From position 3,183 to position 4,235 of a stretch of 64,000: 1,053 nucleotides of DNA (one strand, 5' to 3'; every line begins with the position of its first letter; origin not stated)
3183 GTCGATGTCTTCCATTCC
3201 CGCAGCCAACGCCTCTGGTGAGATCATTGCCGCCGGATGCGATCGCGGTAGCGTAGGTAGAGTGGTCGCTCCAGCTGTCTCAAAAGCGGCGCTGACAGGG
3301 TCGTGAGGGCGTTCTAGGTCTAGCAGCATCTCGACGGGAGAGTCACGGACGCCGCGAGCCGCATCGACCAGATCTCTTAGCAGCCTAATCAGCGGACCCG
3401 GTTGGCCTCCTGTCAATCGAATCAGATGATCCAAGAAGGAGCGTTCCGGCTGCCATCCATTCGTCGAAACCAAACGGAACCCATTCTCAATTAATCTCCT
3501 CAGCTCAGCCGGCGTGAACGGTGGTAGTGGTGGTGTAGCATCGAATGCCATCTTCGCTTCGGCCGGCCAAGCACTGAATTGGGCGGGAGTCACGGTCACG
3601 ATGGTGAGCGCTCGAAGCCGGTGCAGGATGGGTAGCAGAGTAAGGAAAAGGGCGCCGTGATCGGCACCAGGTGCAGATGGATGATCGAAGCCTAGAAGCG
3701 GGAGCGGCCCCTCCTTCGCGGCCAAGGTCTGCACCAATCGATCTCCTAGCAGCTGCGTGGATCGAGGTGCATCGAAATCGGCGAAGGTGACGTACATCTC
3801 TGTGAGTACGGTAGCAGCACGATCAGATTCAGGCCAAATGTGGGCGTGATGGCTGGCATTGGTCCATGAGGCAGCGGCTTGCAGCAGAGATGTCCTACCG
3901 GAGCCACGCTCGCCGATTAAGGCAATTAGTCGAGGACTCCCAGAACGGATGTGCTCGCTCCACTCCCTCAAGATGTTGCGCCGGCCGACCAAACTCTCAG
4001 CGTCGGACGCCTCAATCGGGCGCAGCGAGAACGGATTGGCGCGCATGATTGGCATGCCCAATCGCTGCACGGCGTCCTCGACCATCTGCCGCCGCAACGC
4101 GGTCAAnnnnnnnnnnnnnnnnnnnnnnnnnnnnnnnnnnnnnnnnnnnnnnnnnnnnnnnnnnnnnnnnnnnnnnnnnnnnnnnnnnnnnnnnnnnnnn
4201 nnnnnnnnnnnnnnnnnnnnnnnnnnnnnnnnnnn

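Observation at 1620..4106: Orc1-like ATPase/wHTH protein with Walker-A Lys-to-Arg and a ~480-aa acidic disordered insert, in an operon with a beta-propeller protein next to bona fide orc1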

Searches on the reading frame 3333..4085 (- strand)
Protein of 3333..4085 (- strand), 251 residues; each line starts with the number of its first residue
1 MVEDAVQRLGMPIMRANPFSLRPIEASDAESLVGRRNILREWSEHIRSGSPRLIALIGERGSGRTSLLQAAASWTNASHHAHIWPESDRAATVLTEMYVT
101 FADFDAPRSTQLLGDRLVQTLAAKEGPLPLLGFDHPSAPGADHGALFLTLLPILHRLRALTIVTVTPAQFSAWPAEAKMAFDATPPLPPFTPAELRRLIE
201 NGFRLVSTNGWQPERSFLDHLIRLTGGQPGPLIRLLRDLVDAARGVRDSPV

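Call 38: search_protein_families(library=pfam, alignment_id=A3, max_evalue=0.1)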
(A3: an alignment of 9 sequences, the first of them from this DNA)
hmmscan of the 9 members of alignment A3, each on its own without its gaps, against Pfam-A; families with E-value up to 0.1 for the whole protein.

A. member 1, seq(251 aa): 4 families
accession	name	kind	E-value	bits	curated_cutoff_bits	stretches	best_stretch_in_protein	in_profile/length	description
PF13191.12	AAA_16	-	1.9e-06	28.9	32.6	1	32-152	2-86/167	AAA ATPase domain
PF20703.3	nSTAND1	-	2.3e-06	28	27.1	1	21-70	5-52/379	Novel STAND NTPase 1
PF13401.12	AAA_22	-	0.0016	19.2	27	1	50-96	4-53/130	AAA domain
PF25199.1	nSTAND_NTPase5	-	0.0024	18.1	34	1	32-92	18-83/145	Novel STAND NTPase 5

B. families by the number of members that match (of 9 scanned): 13 families
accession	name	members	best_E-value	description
PF13191.12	AAA_16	9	9.2e-07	AAA ATPase domain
PF20703.3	nSTAND1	9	2.3e-06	Novel STAND NTPase 1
PF13401.12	AAA_22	9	0.00034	AAA domain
PF24389.1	ORC-CDC6-like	5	0.0017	ORC-CDC6-like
PF01637.24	ATPase_2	4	0.0038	ATPase domain predominantly from Archaea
PF25199.1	nSTAND_NTPase5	3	0.0024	Novel STAND NTPase 5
PF05729.18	NACHT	2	7.1e-05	NACHT domain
PF05673.19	DUF815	2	0.017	Protein of unknown function (DUF815)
PF25201.1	nSTAND6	1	0.013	Novel STAND NTPase 6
PF14532.12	Sigma54_activ_2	1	0.028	Sigma-54 interaction domain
PF07728.20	AAA_5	1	0.05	AAA domain (dynein-related subfamily)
PF10662.15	PduV-EutP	1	0.084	Ethanolamine utilisation - propanediol utilisation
PF00004.35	AAA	1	0.094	ATPase family associated with various cellular activities (AAA)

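Call 41: find_related_loci(query=A3, collection=genome_contigs, flank=10000)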
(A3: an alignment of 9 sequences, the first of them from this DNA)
Query A3 (251 aa) in genome_contigs; peptide patterns used: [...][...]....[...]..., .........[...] (x = any residue, [..] = any of these).
160 stretches matched a pattern; 97 encode a relative of the query (tblastn E <= 1e-3); the best 80 are kept; 80 distinct loci.
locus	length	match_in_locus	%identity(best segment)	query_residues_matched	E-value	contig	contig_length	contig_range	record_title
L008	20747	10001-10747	47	1-249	2e-68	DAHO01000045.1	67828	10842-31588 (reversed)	MAG TPA_asm: Euryarchaeota archaeon UBA602 UBA602_contig_2254, whole genome shotgun sequence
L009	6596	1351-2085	45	1-245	5e-65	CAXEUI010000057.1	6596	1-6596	MAG TPA_asm: uncultured Candidatus Poseidoniales archaeon isolate ERR599072_binner12_Refined_11 genome assembly, contig:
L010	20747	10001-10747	45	1-249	5e-65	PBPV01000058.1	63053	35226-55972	MAG: Methanobacteriota archaeon isolate RS348 45176, whole genome shotgun sequence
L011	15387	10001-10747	47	1-249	1e-64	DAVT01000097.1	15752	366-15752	MAG TPA_asm: Euryarchaeota archaeon UBA501 UBA501_contig_37680, whole genome shotgun sequence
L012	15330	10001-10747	46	1-249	1e-64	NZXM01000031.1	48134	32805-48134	MAG: Methanobacteriota archaeon isolate NAT36 13155, whole genome shotgun sequence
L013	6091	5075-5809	45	1-245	3e-64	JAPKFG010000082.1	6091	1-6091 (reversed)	MAG: Candidatus Poseidoniales archaeon isolate ANT-136 NODE_8948_length_6091_cov_13.359510, whole genome shotgun sequenc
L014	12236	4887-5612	43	5-246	6e-63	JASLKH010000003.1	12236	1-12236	MAG: Candidatus Thalassarchaeaceae archaeon isolate ETNP1_MAG_25 c_000000042630, whole genome shotgun sequence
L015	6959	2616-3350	44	1-245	3e-62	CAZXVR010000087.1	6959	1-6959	MAG TPA_asm: uncultured Candidatus Poseidoniales archaeon isolate SRP077602_co4_142 genome assembly, contig: NODE_21336_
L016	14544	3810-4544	44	1-245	5e-62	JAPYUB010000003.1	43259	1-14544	MAG: Candidatus Thalassarchaeaceae archaeon isolate PW8.concoct.221 PW8_1021_length_43259_cov_8.392811, whole genome sho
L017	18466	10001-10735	44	1-245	4e-62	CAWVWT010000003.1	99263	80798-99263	MAG TPA_asm: uncultured Candidatus Poseidoniales archaeon isolate ERR3589563_binner12_51 genome assembly, contig: ERZ746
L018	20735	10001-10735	44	1-245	1e-61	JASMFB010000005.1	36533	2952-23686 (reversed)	MAG: Candidatus Thalassarchaeaceae archaeon isolate ETNP7_MAG_13 NODE_5_length_36533_cov_3.445045, whole genome shotgun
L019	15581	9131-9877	43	1-249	2e-61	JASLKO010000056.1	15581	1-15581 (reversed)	MAG: Candidatus Thalassarchaeaceae archaeon isolate ETNP1_MAG_32 c_000000196640, whole genome shotgun sequence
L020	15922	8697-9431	43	1-245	5e-61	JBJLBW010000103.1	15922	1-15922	MAG: Candidatus Poseidoniales archaeon isolate LRMED-029 MGIIb-P-LRMED-029-C9639, whole genome shotgun sequence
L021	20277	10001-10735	42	1-245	1e-60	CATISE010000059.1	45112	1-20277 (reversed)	MAG: Marine Group II euryarchaeote MED-G33 isolate bin.838 MAG genome assembly, contig: k119_305333, whole genome shotgu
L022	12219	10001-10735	42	1-245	3e-60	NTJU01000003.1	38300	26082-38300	MAG: Marine Group II euryarchaeote MED-G33 EUII-MED-G33-C3, whole genome shotgun sequence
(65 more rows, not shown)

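Call 47: search_protein_representatives(alignment_id=A3)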
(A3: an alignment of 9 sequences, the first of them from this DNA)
Query: 9 sequences, 249 profile positions. Proteins with E-value up to 0.001 (for the whole library): 152; up to 1e-10: 83; up to 1e-30: 58. The best 150 are listed.
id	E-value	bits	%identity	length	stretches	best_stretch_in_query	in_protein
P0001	1.2e-109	382.0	-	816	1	7-248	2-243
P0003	8.6e-109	379.2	-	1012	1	1-248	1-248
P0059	1.3e-104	365.5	-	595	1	3-248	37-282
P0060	2.8e-104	364.4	-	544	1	1-248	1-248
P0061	1.4e-92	326.1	-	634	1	1-248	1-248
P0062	3.7e-90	318.1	-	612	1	4-247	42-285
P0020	2.6e-86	305.5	-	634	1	39-248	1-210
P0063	2.3e-83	295.9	-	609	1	3-248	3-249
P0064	3.5e-79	282.2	-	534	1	1-245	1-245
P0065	8.0e-77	274.5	-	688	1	39-248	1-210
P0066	9.0e-75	267.7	-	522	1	10-245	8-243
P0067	4.9e-73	262.1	-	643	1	1-246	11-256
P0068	7.0e-72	258.3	-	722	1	4-246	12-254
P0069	1.1e-71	257.7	-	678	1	5-246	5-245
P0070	1.3e-70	254.1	-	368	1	1-244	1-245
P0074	1.8e-67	243.8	-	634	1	3-246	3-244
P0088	1.0e-59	218.4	-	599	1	9-245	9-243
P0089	1.5e-59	217.9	-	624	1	1-246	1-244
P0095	1.6e-47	178.5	-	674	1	7-247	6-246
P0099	2.9e-42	161.3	-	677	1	12-239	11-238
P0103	7.1e-37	143.6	-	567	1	7-242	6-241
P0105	8.7e-35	136.8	-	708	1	12-235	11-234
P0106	5.3e-34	134.2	-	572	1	9-247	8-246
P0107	6.5e-34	133.9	-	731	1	7-244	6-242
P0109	1.3e-32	129.6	-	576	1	10-246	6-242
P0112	3.1e-31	125.1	-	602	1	8-241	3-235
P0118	2.8e-27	112.2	-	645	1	6-244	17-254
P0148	6.2e-07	45.5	-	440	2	12-78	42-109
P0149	7.0e-07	45.3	-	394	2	114-247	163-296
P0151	1.7e-06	44.1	-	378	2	15-120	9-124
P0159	2.1e-05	40.5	-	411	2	14-75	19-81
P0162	2.9e-05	40.1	-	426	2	7-90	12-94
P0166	3.5e-05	39.8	-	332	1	5-240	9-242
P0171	8.1e-05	38.6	-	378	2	108-244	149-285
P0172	8.4e-05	38.5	-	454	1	17-209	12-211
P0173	9.0e-05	38.4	-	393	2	15-76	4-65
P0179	1.6e-04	37.7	-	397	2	14-74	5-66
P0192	4.3e-04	36.2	-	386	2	115-243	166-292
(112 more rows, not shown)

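Call 49: search_protein_families(library=pfam, proteins=[P0148, P0149, P0151, P0159, P0162, P0166, P0171, P0172, P0173, P0179], max_evalue=0.00001)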
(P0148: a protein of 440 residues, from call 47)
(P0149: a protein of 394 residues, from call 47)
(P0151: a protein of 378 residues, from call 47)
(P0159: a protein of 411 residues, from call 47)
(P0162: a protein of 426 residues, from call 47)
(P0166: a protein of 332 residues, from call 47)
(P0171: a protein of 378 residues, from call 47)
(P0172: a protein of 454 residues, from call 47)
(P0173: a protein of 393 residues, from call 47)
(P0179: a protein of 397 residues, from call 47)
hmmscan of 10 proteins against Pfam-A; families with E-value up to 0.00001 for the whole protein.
P0148 (440 aa): 4 families
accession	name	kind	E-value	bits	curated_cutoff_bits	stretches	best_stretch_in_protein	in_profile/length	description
PF13191.12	AAA_16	-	3.6e-10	41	32.6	1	63-241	2-158/167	AAA ATPase domain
PF01637.24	ATPase_2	-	6.5e-09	36.4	33.2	1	63-329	1-225/225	ATPase domain predominantly from Archaea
PF13401.12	AAA_22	-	8.3e-09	36.3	27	1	81-262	4-130/130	AAA domain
PF07693.20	KAP_NTPase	-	1.1e-06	28.6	20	1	80-257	18-193/293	KAP family P-loop domain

P0149 (394 aa): 6 families
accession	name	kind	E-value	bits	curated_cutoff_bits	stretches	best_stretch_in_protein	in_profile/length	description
PF13401.12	AAA_22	-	1.5e-08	35.4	27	1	46-201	5-109/130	AAA domain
PF12802.13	MarR_2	-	1.1e-07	32.4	27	1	317-370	6-60/61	MarR family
PF13191.12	AAA_16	-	3.3e-06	28.1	32.6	1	42-188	18-145/167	AAA ATPase domain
PF07693.20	KAP_NTPase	-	4e-06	26.8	20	1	53-222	27-198/293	KAP family P-loop domain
PF13545.12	HTH_Crp_2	-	6e-06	26.6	27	0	331-369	21-57/70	Crp-like helix-turn-helix domain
PF01637.24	ATPase_2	-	9.4e-06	26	33.2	0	34-281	6-222/225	ATPase domain predominantly from Archaea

P0151 (378 aa): 2 families
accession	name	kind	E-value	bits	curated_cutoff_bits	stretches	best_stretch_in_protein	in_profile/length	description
PF24389.1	ORC-CDC6-like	-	4.5e-07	29.4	27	0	251-321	417-483/571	ORC-CDC6-like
PF01022.26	HTH_5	-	6.5e-06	26.4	22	0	311-356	1-44/47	Bacterial regulatory protein, arsR family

P0159 (411 aa): 5 families
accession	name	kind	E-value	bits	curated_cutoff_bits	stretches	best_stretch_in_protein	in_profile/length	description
PF13191.12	AAA_16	-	4.5e-11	44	32.6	1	38-222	2-167/167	AAA ATPase domain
PF13401.12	AAA_22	-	4.3e-10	40.4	27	1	58-233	6-130/130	AAA domain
PF07693.20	KAP_NTPase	-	3.5e-09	36.8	20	1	59-227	22-192/293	KAP family P-loop domain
PF01637.24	ATPase_2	-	6.3e-09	36.4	33.2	1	38-227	1-156/225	ATPase domain predominantly from Archaea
PF05729.18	NACHT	-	2.1e-07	31.4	26.7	0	60-85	3-28/167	NACHT domain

P0162 (426 aa): 5 families
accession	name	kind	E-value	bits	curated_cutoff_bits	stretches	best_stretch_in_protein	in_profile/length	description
PF01637.24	ATPase_2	-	2.4e-09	37.8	33.2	1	40-243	4-194/225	ATPase domain predominantly from Archaea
PF13401.12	AAA_22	-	1.2e-08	35.7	27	1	53-186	4-107/130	AAA domain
PF13191.12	AAA_16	-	2.2e-07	31.9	32.6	1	38-107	3-83/167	AAA ATPase domain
PF20720.3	nSTAND3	-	5.7e-06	26.5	27.2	0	43-92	6-55/155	Novel STAND NTPase 3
PF13173.12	AAA_14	-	6.9e-06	26.5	27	0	54-109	2-60/129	AAA domain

P0166 (332 aa): 3 families
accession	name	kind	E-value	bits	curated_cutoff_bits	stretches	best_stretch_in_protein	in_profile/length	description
PF13191.12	AAA_16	-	1.9e-08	35.4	32.6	1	33-144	2-140/167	AAA ATPase domain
PF01637.24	ATPase_2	-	8.4e-08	32.7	33.2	1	33-70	1-40/225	ATPase domain predominantly from Archaea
PF24389.1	ORC-CDC6-like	-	2.9e-07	30.1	27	0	46-69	28-51/571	ORC-CDC6-like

P0171 (378 aa): 7 families
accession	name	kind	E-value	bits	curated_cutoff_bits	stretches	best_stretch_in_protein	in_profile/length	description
PF01637.24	ATPase_2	-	1.5e-11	45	33.2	1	46-276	16-225/225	ATPase domain predominantly from Archaea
PF13191.12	AAA_16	-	1.7e-08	35.6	32.6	1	50-181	24-146/167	AAA ATPase domain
PF05729.18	NACHT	-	5.2e-07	30.1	26.7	1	54-244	4-163/167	NACHT domain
PF00005.33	ABC_tran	-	8e-07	30.2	25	1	44-117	5-75/137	ABC transporter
PF13401.12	AAA_22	-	9.8e-07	29.6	27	1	53-194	8-110/130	AAA domain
PF07693.20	KAP_NTPase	-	1.6e-06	28.1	20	1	56-214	26-198/293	KAP family P-loop domain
PF15977.11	HTH_46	-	2.2e-06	28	29.3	1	332-362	31-60/68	Winged helix-turn-helix DNA binding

P0172 (454 aa): 1 family
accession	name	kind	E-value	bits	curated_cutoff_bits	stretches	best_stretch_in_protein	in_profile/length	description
PF13191.12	AAA_16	-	4.3e-07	31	32.6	1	29-139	2-141/167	AAA ATPase domain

P0173 (393 aa): 5 families
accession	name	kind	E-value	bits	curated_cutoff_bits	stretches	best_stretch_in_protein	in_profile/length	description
PF13191.12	AAA_16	-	4.2e-12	47.3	32.6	1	22-188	3-152/167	AAA ATPase domain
PF07693.20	KAP_NTPase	-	2.8e-09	37.1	20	1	37-207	17-190/293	KAP family P-loop domain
PF13401.12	AAA_22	-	4.4e-08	33.9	27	1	39-183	4-99/130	AAA domain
PF05729.18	NACHT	-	6.5e-07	29.8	26.7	1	42-248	2-164/167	NACHT domain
PF05673.19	DUF815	-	8e-06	25.6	23.8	0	17-93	29-104/249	Protein of unknown function (DUF815)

P0179 (397 aa): 4 families
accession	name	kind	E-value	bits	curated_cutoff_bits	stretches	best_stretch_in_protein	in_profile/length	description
PF13191.12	AAA_16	-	2.4e-10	41.6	32.6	1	25-196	3-156/167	AAA ATPase domain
PF07693.20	KAP_NTPase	-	4.5e-10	39.7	20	1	45-211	22-190/293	KAP family P-loop domain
PF01637.24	ATPase_2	-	1e-08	35.7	33.2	1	24-210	1-153/225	ATPase domain predominantly from Archaea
PF13401.12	AAA_22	-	1.1e-08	35.9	27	1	42-213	4-123/130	AAA domain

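Call 50: list_cluster_members(proteins=[P0103, P0112, P0099, P0109, P0107, P0095, P0118, P0105])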
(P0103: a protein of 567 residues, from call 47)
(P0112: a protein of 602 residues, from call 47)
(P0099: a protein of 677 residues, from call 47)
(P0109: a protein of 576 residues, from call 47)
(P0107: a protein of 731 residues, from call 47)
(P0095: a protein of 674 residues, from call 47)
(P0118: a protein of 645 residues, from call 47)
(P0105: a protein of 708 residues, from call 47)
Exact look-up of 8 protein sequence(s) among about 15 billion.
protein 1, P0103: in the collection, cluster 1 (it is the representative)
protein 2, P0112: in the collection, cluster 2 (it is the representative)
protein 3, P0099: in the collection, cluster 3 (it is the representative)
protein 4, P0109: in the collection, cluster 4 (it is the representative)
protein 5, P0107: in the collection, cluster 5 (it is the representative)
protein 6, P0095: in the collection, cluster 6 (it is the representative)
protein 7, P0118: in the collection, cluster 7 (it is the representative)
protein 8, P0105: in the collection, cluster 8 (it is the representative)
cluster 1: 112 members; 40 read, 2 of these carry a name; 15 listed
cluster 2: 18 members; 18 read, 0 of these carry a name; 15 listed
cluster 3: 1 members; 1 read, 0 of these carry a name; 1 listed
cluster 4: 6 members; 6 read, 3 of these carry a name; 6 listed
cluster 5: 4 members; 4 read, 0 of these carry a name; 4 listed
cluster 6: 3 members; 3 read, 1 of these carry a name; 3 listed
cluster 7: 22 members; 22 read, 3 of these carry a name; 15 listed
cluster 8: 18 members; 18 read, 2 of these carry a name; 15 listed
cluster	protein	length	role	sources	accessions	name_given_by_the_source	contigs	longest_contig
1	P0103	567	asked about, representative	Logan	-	-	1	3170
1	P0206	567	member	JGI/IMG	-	hypothetical protein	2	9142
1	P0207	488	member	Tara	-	strand:+ start:606 stop:2072 length:1467 start_codon:yes stop_codon:yes gene_type:complete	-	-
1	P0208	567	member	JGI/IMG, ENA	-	-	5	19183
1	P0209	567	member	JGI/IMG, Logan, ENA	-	-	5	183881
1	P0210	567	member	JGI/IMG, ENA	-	-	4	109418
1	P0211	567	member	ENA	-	-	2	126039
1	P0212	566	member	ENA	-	-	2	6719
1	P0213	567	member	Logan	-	-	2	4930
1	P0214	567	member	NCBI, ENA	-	-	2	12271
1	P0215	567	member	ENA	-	-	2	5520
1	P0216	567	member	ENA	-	-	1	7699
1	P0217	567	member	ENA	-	-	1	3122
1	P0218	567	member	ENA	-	-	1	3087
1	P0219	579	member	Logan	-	-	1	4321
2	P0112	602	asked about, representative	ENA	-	-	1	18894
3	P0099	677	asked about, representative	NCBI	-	-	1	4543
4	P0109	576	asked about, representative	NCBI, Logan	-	-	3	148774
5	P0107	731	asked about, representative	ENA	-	-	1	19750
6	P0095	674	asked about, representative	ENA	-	-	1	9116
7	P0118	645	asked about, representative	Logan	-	-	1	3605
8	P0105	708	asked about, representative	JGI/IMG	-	-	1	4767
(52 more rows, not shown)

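Call 51: find_encoding_contigs(protein=P0112, flank=8000, max_places=2)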
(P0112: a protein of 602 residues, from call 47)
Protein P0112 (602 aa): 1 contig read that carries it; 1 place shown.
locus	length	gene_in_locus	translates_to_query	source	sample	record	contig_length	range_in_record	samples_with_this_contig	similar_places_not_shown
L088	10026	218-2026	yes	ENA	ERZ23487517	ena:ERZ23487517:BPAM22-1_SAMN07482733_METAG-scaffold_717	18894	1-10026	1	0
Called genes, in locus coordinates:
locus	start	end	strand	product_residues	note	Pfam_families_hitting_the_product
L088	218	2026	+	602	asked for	PF20703:nSTAND1 (faint), PF01637:ATPase_2 (faint), PF13191:AAA_16 (weak)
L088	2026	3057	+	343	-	-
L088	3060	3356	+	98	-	PF04010:DUF357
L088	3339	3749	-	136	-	-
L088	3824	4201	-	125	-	PF18477:PIN_9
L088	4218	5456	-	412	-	PF00009:GTP_EFTU, PF03144:GTP_EFTU_D2 (weak), PF09173:eIF2_C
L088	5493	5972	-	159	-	PF01092:Ribosomal_S6e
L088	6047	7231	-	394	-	PF13191:AAA_16, PF22606:Cdc6-ORC-like_ATPase_lid (faint), PF01637:ATPase_2 (faint), PF13401:AAA_22, PF00004:AAA, PF13479:AAA_24 (faint), PF22703:Cdc6_lid, PF09079:WHD_Cdc6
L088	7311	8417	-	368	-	PF01866:Diphthamide_syn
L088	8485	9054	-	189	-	PF00156:Pribosyltran, PF14681:UPRTase (weak)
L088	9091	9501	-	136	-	PF01597:GCV_H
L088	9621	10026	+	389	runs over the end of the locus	PF02771:Acyl-CoA_dh_N, PF02770:Acyl-CoA_dh_M, PF00441:Acyl-CoA_dh_1, PF08028:Acyl-CoA_dh_2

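Call 52: find_encoding_contigs(protein=P0103, flank=8000, max_places=2)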
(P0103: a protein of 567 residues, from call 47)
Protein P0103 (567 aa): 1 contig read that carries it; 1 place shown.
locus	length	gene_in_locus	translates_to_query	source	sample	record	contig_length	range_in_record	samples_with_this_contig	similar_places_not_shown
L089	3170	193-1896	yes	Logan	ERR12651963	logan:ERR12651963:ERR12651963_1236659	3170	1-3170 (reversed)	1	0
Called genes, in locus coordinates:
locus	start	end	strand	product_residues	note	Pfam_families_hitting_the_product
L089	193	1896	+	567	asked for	-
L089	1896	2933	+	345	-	-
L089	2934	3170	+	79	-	?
